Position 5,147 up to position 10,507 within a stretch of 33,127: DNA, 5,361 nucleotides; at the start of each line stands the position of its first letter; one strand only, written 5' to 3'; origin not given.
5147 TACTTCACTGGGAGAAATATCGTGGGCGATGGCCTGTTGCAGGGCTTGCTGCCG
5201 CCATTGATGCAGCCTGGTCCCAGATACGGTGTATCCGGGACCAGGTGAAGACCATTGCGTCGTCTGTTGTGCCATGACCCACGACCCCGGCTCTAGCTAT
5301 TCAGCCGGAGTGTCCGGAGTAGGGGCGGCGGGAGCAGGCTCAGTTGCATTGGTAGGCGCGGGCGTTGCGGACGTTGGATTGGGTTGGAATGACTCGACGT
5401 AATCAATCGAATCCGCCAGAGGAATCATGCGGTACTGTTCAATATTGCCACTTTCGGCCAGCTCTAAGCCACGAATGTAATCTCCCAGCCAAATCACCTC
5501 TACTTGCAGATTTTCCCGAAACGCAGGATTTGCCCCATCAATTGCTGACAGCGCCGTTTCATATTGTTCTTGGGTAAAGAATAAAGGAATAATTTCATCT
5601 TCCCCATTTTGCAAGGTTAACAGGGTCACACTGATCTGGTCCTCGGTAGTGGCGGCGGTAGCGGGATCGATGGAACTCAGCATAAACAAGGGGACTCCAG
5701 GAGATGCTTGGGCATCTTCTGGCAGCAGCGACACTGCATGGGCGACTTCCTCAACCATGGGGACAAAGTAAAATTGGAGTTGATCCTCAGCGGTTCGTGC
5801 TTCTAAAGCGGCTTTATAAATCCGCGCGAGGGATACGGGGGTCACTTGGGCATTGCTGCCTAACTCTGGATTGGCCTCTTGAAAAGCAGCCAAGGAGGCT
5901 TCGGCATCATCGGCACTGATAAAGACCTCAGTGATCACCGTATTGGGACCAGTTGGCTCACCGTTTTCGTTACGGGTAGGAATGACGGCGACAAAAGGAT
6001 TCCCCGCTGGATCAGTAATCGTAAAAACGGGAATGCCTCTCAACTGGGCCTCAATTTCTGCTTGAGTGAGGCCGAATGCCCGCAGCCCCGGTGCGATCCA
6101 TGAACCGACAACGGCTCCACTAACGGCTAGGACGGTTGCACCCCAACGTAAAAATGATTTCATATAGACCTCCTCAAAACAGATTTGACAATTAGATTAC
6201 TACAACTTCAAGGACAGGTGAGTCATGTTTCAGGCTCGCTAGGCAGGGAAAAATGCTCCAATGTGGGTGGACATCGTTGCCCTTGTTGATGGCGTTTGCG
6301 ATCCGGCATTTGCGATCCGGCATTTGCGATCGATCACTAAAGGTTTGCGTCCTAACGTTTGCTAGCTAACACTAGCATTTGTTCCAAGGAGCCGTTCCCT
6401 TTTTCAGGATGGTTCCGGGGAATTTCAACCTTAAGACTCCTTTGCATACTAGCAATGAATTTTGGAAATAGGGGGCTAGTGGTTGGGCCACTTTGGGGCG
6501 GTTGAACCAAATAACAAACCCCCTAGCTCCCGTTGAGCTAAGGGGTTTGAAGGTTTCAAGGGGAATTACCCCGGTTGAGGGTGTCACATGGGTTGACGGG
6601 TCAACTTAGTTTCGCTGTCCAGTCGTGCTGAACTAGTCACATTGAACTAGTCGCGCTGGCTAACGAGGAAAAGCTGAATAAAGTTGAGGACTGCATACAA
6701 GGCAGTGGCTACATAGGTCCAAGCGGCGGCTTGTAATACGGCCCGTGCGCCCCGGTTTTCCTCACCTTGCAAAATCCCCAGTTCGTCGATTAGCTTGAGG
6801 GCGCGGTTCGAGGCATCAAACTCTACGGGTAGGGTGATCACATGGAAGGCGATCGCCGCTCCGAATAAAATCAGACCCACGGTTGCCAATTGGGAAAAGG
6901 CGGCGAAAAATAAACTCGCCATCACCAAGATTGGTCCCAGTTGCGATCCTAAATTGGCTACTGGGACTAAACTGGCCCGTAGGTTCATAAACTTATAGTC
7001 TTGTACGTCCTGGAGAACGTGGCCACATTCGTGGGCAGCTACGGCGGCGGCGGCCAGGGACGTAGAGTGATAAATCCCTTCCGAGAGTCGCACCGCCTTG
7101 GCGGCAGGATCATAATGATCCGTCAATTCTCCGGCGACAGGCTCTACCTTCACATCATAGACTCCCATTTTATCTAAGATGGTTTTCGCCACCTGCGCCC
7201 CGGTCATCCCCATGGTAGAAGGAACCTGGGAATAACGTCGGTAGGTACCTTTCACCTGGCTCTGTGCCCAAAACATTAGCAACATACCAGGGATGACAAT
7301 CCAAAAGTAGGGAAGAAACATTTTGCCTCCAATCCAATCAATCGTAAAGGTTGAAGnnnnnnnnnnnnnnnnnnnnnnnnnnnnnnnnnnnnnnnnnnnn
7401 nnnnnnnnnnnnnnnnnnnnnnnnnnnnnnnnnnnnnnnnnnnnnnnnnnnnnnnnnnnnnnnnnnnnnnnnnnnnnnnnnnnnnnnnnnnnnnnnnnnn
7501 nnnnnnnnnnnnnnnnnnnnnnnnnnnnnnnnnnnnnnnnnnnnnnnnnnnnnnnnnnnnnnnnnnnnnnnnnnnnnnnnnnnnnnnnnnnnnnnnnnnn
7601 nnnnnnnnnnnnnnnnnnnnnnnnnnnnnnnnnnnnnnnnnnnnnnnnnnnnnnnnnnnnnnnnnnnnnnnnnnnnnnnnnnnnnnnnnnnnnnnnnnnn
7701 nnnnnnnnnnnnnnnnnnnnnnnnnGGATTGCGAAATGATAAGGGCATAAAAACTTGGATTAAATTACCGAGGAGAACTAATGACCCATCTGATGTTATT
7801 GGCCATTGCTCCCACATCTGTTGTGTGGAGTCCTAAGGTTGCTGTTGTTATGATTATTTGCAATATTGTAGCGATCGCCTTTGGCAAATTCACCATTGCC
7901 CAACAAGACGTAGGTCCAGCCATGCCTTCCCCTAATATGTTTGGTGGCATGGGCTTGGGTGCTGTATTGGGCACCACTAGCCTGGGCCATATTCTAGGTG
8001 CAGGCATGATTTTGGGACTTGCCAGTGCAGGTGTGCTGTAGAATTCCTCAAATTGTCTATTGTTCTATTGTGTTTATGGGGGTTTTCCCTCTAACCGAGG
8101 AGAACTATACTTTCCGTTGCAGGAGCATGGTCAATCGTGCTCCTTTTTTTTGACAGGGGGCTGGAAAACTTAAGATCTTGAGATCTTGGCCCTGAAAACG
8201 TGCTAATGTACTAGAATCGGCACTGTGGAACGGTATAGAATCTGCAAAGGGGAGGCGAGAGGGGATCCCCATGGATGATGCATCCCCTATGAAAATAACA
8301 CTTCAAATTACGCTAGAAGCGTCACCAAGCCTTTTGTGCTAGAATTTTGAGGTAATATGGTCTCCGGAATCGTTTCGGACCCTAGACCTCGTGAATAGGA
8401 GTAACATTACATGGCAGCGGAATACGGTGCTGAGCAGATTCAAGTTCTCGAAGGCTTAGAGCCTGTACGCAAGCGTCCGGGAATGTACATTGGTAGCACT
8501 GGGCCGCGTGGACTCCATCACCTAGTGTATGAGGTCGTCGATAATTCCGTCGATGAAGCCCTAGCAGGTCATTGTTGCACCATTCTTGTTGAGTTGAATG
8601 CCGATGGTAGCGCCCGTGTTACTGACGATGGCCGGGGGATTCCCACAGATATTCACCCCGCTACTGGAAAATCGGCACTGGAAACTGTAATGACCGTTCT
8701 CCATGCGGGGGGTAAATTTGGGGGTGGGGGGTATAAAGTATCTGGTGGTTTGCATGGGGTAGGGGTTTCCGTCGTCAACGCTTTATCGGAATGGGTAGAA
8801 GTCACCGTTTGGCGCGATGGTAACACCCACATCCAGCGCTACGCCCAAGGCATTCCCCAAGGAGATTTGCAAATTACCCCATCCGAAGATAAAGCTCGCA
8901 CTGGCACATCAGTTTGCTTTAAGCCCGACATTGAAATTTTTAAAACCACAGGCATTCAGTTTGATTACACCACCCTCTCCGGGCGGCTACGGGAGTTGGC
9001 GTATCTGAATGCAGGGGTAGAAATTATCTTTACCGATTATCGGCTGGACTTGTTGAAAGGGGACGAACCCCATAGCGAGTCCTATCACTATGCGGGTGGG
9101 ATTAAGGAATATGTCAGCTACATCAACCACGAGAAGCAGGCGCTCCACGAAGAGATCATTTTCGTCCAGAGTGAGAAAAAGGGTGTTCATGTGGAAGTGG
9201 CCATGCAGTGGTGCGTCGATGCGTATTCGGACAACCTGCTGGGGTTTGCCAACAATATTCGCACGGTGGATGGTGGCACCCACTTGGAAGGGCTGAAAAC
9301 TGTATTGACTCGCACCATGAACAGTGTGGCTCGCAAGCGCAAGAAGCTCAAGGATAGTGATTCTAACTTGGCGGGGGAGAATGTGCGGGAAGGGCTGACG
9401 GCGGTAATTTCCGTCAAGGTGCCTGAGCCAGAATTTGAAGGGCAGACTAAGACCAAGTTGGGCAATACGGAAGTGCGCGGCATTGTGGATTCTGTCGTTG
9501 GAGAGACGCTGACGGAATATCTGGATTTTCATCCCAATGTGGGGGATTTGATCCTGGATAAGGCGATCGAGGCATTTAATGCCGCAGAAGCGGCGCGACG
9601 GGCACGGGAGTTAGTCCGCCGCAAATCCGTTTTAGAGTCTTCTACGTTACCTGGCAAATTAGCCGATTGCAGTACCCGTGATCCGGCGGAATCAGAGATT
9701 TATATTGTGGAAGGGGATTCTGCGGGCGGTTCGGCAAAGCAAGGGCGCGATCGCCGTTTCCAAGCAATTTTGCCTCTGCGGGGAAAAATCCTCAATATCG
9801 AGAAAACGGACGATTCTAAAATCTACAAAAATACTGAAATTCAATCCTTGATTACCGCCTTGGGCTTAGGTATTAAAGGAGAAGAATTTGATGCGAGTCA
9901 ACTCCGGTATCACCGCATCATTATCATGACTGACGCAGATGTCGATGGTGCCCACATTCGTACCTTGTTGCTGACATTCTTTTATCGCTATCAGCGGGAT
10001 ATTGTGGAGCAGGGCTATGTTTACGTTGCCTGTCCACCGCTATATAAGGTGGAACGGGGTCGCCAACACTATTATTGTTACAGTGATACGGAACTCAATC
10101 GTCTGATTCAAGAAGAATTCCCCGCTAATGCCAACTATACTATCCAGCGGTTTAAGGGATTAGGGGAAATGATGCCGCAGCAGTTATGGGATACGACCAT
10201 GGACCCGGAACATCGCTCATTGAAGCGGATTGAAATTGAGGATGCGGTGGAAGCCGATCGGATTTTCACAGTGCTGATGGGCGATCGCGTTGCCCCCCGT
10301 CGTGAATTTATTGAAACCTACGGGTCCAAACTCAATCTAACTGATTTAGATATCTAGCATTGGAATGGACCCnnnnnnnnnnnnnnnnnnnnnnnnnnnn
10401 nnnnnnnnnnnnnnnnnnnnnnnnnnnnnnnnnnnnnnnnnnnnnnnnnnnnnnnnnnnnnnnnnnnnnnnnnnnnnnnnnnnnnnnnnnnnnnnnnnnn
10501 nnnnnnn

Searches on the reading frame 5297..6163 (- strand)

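Call 5: search_protein_families(library=pfam, proteins=[window:5297-6163:-], max_evalue=0.01)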
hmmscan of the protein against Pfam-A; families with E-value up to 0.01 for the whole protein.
window:5297-6163:- (288 aa): 1 family
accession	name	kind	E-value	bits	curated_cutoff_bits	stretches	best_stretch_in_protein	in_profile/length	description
PF04278.17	Tic22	-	3.5e-26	92.4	23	1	15-248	34-233/244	Tic22-like family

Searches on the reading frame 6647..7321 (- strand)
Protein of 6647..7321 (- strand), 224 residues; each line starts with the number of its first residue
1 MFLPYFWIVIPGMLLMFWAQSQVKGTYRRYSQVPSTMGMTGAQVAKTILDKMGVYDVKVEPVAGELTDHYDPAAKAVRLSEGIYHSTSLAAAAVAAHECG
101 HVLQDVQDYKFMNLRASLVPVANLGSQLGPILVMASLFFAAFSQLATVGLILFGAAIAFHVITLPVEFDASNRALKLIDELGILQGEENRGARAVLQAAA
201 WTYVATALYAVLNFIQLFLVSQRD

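Call 5: search_protein_families(library=pfam, proteins=[window:6647-7321:-], max_evalue=0.01)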
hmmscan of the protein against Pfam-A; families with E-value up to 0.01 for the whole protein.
window:6647-7321:- (224 aa): 1 family
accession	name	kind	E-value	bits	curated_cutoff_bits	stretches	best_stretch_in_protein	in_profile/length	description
PF04298.18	Zn_peptidase_2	-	5.8e-87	291.2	27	1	5-220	1-216/218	Putative neutral zinc metallopeptidase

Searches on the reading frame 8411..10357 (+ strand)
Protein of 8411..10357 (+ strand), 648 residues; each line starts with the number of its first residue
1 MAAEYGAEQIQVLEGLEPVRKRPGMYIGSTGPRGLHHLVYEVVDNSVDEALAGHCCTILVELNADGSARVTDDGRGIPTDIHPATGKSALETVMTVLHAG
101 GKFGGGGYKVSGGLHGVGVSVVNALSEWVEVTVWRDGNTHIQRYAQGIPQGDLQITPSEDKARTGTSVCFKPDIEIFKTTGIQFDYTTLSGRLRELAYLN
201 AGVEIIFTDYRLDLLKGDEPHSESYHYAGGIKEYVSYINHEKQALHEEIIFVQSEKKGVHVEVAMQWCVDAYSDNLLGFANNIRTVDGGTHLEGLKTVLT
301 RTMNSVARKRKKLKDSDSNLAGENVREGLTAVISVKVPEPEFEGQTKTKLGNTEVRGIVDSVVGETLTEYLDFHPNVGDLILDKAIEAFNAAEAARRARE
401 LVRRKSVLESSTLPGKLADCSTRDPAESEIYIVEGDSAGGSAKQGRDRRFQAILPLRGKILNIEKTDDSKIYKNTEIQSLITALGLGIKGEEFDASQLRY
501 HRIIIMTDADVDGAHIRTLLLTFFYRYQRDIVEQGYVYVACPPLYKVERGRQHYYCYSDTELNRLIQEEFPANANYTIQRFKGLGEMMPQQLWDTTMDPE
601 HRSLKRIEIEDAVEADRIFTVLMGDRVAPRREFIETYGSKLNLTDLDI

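Call 5: search_protein_families(library=pfam, proteins=[window:8411-10357:+], max_evalue=0.01)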
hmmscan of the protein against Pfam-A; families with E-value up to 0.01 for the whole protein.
window:8411-10357:+ (648 aa): 4 families
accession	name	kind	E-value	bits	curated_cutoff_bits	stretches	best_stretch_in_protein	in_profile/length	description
PF00204.31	DNA_gyraseB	-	8.6e-59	198.3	27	1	230-400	1-172/173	DNA gyrase B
PF00986.26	DNA_gyraseB_C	-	1.6e-30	105.5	29.8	1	574-635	2-63/63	DNA gyrase B subunit, carboxyl terminus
PF01751.28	Toprim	-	2.4e-19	69.8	23.1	1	429-539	1-93/96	Toprim domain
PF02518.31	HATPase_c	-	1.1e-15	58.4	26.4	1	32-173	3-108/111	Histidine kinase-, DNA gyrase B-, and HSP90-like ATPase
